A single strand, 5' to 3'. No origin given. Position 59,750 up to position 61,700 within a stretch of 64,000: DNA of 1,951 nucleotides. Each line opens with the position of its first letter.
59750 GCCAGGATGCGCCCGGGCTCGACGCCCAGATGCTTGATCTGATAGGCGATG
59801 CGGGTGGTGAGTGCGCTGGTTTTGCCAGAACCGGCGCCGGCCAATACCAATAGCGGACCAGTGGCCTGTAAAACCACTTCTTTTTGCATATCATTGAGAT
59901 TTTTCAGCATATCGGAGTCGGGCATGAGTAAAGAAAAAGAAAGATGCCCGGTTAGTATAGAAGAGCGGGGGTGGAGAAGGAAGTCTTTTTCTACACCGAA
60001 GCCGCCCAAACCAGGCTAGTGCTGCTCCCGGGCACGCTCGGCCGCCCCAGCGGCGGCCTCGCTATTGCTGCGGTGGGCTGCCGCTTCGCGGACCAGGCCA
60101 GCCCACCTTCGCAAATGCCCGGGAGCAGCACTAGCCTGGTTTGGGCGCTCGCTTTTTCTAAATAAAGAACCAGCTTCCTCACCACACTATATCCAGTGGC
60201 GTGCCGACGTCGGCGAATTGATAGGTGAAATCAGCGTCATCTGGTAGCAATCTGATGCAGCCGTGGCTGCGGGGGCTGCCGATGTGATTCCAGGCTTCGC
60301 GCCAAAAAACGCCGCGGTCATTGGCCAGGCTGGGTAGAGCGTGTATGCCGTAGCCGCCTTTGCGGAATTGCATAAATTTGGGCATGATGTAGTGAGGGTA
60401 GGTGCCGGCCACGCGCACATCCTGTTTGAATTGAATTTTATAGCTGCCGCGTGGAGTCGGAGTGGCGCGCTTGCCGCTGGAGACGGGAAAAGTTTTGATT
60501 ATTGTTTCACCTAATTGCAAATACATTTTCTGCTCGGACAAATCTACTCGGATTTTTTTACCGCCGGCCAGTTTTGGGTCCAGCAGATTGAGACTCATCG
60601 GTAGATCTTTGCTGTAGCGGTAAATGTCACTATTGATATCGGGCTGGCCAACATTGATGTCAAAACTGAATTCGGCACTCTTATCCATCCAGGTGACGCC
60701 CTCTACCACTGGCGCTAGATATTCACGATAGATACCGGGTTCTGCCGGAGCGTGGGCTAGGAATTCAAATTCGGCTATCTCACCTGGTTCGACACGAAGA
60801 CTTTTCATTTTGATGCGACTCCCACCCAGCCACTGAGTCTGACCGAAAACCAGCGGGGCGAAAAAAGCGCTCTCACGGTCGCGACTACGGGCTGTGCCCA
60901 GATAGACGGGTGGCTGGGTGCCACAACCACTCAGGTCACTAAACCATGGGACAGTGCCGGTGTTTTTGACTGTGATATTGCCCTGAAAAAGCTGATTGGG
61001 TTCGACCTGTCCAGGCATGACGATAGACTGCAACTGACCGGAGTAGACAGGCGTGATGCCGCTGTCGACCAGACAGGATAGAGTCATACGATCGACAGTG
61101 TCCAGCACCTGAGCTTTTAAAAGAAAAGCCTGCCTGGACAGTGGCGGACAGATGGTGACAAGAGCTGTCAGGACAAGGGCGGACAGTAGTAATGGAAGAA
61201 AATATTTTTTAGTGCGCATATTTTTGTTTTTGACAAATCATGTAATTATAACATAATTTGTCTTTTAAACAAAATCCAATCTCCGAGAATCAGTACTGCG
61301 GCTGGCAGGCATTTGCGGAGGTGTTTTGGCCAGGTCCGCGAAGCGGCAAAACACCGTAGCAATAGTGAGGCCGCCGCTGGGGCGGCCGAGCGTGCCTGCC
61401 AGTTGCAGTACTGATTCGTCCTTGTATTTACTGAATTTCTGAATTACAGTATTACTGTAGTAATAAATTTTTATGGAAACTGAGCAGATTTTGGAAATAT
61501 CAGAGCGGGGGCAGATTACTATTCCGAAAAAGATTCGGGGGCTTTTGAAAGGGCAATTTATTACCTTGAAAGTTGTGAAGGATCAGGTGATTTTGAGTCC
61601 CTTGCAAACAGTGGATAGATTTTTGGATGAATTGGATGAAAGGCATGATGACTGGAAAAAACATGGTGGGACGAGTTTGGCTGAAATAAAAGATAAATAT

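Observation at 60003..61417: Two hairpin-enclosed copies of an 81-nt core with compensatory substitutions flank the L,D-transpeptidase gene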

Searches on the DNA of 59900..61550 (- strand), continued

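Call 47: search_dna_similar(query=window:60003-60147:-, collection=phages, mode=distant, max_evalue=0.01)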
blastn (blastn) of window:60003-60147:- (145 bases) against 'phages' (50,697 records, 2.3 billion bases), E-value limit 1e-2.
No match.

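Call 55: search_with_rna_model(model_id=R1, sources=[L138, L139], filters=off, max_evalue=1)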
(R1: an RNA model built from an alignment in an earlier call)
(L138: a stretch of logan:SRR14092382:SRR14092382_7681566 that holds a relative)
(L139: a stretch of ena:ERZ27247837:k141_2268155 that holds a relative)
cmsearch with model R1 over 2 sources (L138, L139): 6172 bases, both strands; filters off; matches with E-value up to 1: 2.
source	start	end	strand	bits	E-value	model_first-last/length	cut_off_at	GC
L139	4138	4222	-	17.2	0.0066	1-131/131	no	0.46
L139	4138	4222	+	11.8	0.11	1-131/131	no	0.46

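Call 57: search_with_rna_model(model_id=R1, sources=[L123, L122], filters=off, max_evalue=1)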
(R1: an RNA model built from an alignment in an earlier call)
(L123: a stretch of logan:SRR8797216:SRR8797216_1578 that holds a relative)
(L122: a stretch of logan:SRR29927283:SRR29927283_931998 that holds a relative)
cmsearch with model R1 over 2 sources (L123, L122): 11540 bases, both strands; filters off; matches with E-value up to 1: 4.
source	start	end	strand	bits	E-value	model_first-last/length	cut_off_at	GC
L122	2219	2310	-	13.2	0.1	1-131/131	no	0.65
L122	2219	2310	+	12.5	0.15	1-131/131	no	0.65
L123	1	17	+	11.3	0.28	84-100/131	no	0.94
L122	58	82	-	10.2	0.49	1-131/131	no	0.68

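Call 62: search_with_rna_model(model_id=R1, sources=[L140, L141, L142], filters=default, max_evalue=1, show_alignments=3)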
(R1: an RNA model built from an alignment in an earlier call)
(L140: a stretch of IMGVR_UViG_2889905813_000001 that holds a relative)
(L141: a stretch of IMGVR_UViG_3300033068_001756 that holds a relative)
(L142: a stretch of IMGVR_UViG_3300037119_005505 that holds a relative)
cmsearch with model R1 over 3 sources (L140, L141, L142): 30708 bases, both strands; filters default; matches with E-value up to 1: 6.
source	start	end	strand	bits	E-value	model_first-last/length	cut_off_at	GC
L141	7745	7769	+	13.8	0.2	80-104/131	no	0.8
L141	4263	4328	-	12.6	0.38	1-131/131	no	0.74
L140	7454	7476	+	12.1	0.48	81-103/131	no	0.83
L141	4263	4328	+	11.7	0.59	1-131/131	no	0.74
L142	9440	9462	+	11.2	0.81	81-103/131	no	0.87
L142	9442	9460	-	10.9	0.9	83-101/131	no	0.95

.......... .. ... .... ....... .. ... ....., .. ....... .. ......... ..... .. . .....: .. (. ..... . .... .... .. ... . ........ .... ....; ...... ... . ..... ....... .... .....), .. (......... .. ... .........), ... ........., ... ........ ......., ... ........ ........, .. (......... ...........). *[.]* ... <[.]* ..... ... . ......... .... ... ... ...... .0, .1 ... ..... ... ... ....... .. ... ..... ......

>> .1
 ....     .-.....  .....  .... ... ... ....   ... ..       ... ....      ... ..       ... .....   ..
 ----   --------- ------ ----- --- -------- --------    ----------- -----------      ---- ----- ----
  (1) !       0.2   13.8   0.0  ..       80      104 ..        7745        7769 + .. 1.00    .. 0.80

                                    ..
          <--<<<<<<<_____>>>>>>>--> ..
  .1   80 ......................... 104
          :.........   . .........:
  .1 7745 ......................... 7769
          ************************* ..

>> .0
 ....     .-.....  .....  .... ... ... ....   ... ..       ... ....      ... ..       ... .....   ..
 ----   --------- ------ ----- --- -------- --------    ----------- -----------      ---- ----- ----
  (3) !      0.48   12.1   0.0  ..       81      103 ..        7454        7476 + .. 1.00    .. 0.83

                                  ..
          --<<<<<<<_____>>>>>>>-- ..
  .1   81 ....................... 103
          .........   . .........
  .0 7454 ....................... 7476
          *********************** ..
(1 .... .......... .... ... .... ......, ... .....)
